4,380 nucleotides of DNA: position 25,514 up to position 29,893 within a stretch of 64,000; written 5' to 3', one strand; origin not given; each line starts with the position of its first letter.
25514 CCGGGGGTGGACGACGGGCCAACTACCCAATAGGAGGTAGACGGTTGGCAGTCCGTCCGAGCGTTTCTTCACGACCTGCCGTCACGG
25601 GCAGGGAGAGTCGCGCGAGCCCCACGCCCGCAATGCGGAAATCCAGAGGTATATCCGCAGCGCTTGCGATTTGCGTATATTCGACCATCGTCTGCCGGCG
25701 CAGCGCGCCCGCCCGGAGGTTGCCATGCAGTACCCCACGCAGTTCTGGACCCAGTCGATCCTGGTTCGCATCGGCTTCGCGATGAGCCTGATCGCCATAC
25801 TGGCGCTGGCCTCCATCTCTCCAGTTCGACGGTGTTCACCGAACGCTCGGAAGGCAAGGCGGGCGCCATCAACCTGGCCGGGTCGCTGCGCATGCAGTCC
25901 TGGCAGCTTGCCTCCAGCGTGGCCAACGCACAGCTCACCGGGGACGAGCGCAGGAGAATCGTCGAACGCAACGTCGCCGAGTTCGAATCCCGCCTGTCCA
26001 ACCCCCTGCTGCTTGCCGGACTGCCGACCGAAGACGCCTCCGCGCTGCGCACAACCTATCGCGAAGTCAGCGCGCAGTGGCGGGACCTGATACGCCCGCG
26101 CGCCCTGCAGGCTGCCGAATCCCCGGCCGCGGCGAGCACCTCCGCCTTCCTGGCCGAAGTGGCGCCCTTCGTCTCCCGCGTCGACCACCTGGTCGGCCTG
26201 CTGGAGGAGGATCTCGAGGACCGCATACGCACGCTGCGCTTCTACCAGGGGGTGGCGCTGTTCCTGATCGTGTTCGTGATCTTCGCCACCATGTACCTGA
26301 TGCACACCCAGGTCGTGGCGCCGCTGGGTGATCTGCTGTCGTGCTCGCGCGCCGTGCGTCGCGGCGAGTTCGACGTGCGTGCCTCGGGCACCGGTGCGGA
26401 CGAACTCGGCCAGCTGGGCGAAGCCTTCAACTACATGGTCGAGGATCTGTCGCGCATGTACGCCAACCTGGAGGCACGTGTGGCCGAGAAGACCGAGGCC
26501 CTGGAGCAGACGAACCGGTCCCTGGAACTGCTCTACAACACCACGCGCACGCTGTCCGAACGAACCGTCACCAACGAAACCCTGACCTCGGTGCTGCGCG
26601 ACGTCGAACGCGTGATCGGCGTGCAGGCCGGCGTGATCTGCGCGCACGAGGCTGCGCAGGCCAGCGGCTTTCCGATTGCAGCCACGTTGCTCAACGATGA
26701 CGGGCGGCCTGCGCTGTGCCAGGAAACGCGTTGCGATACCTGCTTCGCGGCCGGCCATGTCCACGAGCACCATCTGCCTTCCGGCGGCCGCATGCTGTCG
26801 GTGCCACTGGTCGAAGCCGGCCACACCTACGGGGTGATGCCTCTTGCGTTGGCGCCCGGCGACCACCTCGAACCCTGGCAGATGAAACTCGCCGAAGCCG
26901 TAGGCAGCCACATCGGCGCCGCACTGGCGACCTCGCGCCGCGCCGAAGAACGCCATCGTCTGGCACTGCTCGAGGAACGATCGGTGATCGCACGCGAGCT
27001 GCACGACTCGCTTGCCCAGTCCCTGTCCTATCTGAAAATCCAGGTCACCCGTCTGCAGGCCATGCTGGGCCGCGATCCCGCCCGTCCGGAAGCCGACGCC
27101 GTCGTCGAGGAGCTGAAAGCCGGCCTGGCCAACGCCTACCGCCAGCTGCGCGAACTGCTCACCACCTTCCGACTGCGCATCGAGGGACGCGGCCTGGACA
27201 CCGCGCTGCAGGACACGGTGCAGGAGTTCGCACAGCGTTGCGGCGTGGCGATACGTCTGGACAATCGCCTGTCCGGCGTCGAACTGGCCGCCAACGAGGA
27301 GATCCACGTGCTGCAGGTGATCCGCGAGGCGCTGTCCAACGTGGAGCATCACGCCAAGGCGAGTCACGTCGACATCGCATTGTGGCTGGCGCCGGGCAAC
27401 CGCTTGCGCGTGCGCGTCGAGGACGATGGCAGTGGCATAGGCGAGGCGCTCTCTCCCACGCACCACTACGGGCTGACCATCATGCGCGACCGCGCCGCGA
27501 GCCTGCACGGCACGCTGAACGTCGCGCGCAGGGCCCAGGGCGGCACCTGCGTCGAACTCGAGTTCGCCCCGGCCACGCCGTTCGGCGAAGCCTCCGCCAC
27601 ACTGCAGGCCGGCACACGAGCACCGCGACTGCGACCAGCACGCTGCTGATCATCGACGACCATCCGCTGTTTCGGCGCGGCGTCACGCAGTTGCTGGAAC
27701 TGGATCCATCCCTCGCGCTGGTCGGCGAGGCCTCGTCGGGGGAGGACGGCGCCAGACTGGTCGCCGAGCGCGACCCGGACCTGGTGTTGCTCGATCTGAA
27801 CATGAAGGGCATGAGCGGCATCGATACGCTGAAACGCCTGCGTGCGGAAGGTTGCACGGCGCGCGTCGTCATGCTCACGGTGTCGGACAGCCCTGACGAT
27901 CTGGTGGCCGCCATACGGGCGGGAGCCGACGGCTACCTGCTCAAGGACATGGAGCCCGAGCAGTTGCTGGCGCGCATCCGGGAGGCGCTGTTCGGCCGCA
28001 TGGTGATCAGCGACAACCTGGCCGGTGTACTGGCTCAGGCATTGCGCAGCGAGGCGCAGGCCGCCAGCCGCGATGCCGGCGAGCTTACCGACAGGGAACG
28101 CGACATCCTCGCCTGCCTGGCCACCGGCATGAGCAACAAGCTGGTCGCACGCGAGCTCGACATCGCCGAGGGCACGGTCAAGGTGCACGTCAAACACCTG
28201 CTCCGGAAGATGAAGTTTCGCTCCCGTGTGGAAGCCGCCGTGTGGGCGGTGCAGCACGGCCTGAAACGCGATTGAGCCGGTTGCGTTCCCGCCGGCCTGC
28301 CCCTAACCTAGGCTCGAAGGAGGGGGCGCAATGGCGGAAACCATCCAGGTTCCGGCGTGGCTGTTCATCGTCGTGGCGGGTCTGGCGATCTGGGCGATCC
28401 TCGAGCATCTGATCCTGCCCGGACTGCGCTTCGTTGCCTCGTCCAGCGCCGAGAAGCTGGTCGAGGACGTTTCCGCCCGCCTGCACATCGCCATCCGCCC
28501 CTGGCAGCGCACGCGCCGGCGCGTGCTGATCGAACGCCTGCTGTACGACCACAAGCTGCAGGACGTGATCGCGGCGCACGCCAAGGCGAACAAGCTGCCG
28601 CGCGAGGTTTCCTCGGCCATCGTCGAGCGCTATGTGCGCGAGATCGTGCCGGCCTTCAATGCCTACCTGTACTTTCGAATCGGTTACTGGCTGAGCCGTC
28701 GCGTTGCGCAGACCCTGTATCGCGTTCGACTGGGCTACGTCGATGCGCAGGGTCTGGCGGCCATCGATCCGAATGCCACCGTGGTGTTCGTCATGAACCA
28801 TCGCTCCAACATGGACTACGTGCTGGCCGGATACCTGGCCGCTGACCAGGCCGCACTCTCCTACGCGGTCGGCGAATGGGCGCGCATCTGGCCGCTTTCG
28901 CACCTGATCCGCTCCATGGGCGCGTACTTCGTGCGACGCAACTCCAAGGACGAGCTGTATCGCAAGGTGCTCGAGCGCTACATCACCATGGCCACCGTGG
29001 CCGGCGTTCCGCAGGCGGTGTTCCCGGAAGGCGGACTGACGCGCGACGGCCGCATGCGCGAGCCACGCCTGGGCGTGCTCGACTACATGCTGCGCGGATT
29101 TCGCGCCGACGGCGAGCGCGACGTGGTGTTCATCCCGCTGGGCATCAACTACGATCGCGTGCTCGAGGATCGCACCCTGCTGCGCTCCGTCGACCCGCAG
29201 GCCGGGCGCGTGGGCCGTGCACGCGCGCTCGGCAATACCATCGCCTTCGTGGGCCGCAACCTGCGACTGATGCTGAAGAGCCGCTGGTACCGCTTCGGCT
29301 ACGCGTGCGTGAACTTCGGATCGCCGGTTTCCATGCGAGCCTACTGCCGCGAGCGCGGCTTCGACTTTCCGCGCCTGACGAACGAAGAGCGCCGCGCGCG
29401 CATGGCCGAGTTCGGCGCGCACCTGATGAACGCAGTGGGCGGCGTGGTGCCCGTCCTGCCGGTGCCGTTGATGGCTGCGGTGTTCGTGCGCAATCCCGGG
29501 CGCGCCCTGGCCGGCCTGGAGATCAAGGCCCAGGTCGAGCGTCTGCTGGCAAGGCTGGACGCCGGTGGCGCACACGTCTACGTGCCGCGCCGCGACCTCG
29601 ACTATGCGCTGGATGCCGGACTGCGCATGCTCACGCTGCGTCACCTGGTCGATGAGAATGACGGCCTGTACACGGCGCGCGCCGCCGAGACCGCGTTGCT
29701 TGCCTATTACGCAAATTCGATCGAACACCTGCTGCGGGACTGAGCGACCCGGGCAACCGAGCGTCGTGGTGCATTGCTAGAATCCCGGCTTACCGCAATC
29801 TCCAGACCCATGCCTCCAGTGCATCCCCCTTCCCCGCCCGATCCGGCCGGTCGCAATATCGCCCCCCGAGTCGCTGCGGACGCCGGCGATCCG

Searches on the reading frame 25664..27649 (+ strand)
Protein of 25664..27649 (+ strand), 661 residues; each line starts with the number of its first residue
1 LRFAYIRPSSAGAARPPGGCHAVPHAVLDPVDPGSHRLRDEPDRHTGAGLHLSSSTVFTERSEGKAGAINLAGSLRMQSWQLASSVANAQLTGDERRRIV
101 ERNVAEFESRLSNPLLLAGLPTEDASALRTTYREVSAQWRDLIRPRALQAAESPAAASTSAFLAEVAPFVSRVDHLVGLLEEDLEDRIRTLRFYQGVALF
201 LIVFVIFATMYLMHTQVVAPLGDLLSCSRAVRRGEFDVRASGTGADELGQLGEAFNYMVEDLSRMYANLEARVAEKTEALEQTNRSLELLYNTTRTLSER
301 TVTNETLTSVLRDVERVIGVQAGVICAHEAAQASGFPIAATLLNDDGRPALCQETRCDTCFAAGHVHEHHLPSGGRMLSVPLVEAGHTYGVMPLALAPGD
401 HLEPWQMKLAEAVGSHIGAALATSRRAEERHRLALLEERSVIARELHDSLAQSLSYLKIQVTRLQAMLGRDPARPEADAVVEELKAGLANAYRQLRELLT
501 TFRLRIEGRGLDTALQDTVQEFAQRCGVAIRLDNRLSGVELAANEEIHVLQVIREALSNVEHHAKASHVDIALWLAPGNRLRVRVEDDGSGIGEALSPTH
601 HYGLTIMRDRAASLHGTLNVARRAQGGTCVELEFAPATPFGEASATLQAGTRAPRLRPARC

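Call 6: search_protein_families(library=ncbifam, proteins=[window:25664-27649:+], max_evalue=0.00001)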
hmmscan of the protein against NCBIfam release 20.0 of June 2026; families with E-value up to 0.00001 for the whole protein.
window:25664-27649:+ (661 aa): 15 families
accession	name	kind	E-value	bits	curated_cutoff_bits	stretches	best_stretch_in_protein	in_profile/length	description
NF008184.0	PRK10935.1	equivalog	2.8e-124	415.8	553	2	404-636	329-559/565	nitrate/nitrite two-component system sensor histidine kinase NarQ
NF007896.0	PRK10600.1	equivalog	9.8e-118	394.4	578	1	55-642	33-591/598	nitrate/nitrite two-component system sensor histidine kinase NarX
NF052443.1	SensHisKinMctS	equivalog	5.2e-28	97.6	700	1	437-628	249-441/457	two-component system sensor histidine kinase MctS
NF008649.0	PRK11644.1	equivalog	3.3e-21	75.6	408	1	439-632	304-492/499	signal transduction histidine-protein kinase/phosphatase UhpB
NF052531.1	Strep_LiaS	equivalog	4.1e-18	65.7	450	1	435-632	129-323/328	envelope stress sensor histidine kinase LiaS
NF047786.1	his_kin_MadS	equivalog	2.7e-15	56.4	500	1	423-633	214-432/434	MadS family sensor histidine kinase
NF038263.1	prot_phos_SiaA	equivalog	9.7e-15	54.1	700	1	194-287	311-404/658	biofilm regulation protein phosphatase SiaA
NF011874.0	PRK15347.1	equivalog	2.3e-14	52.4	852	1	196-289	300-393/921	two component system sensor kinase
NF040691.1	MtrAB_MtrB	equivalog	2.4e-11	43.3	450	1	196-270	191-265/507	MtrAB system histidine kinase MtrB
NF053592.1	HK_near_YfiR_like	equivalog_domain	1.2e-07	31.6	194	1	190-263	145-222/223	sensor histidine kinase, YfiR-like protein-associated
NF047322.1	HK_morpho_MacS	equivalog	1.3e-07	31.2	300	1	409-633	148-365/367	MacS family sensor histidine kinase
NF033092.0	HK_WalK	equivalog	2.8e-07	29.5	725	1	193-270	179-254/594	cell wall metabolism sensor histidine kinase WalK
NF007423.1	PRK09966.1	equivalog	5.1e-06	25.6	325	1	197-272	155-231/390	diguanylate cyclase DgcN/YfiN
NF007004.0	PRK09467.1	equivalog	7.7e-06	25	415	0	199-264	162-227/440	two-component system sensor histidine kinase EnvZ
TIGR02956.1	TMAO_torS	equivalog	7.8e-06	24.2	676.5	0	197-307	339-443/967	TMAO reductase system sensor histidine kinase/response regulator TorS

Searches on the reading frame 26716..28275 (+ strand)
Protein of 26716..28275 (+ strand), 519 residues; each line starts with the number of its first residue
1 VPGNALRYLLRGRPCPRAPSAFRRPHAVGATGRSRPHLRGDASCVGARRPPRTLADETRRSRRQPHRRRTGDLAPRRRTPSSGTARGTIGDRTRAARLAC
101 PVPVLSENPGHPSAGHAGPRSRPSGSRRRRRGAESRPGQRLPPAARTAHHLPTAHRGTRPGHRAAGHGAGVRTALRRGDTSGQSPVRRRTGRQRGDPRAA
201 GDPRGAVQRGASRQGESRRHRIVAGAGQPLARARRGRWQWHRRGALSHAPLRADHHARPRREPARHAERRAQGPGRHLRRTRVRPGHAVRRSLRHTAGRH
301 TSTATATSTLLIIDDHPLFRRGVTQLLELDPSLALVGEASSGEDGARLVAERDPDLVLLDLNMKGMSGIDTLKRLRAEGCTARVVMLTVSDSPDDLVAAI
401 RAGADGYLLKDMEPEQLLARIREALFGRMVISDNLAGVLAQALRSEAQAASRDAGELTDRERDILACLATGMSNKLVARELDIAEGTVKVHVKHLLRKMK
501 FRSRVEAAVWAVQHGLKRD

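Call 6: search_protein_families(library=ncbifam, proteins=[window:26716-28275:+], max_evalue=0.00001)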
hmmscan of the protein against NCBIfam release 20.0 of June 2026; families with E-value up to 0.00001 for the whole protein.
window:26716-28275:+ (519 aa): 84 families (the best 25 are shown)
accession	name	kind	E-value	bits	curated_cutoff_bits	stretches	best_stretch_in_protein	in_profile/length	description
NF007935.0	PRK10651.1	equivalog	4.1e-95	317.1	250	1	305-514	4-213/216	two-component system response regulator NarL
NF007708.0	PRK10403.1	equivalog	3.3e-66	222.8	343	1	308-513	7-210/215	nitrate/nitrite response regulator protein NarP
NF052445.1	RespRegMctR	equivalog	3.3e-41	141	300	1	310-516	4-204/205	two-component system response regulator MctR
NF047785.1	respo_reg_MadR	equivalog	1.1e-39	135.9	300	1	310-516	3-208/209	MadR family response regulator transcription factor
NF011896.0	PRK15369.1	equivalog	7.5e-33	113.9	242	1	308-516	4-209/211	two component system response regulator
NF041830.1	RR_TF_ErdR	exception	2.3e-30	105.9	390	1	309-510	3-204/213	response regulator transcription factor ErdR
NF007018.1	PRK09483.1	equivalog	1.1e-28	100.4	280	1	310-516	4-208/217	UvrY/SirA/GacA family response regulator transcription factor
NF007685.0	PRK10360.1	equivalog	6.1e-27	94.7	258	1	309-508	3-189/196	response regulator transcription factor UhpA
NF006900.1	PRK09390.1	equivalog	2.3e-21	76.3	255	1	307-503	4-189/203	response regulator FixJ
NF007403.0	PRK09935.1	equivalog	8.7e-19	68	271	1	309-515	5-208/210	fimbria biosynthesis transcriptional regulator FimZ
TIGR02154.1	PhoB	equivalog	2.9e-18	66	296.2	1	307-425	2-120/226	phosphate regulon transcriptional regulator PhoB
NF040689.1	MtrAB_MtrA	equivalog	1e-17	64.3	300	1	311-480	2-169/219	MtrAB system response regulator MtrA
NF007505.1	PRK10100.1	equivalog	6.1e-17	62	250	1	378-513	67-201/204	biofilm master transcriptional regulator CsgD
TIGR01387.1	cztR_silR_copR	subfamily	7.6e-17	61.7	279.2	1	334-470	23-161/218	heavy metal response regulator transcription factor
NF041367.1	CheY_Halo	equivalog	2.8e-16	59.9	200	1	311-423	2-112/114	chemotaxis protein CheY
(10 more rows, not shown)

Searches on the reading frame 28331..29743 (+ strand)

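Call 6: search_protein_families(library=ncbifam, proteins=[window:28331-29743:+], max_evalue=0.00001)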
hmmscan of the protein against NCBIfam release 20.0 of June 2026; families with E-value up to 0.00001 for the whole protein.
window:28331-29743:+ (470 aa): 5 families
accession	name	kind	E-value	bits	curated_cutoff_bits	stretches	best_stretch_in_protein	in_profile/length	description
TIGR03703.1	plsB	equivalog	4.2e-41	141.3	618.5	1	61-468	205-611/799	glycerol-3-phosphate 1-O-acyltransferase PlsB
NF003441.0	PRK04974.1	equivalog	1.4e-40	139.4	610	1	61-468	215-621/823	glycerol-3-phosphate 1-O-acyltransferase PlsB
NF002886.0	PRK03355.1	equivalog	5.7e-26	91.2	721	1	125-467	242-584/787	glycerol-3-phosphate 1-O-acyltransferase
NF008883.0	PRK11915.1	equivalog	5.1e-15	55.1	698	1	67-403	39-355/621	lysophospholipid acyltransferase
TIGR00530.1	AGP_acyltrn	subfamily_domain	3.3e-09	36.6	102.95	1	147-250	14-114/130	1-acylglycerol-3-phosphate O-acyltransferase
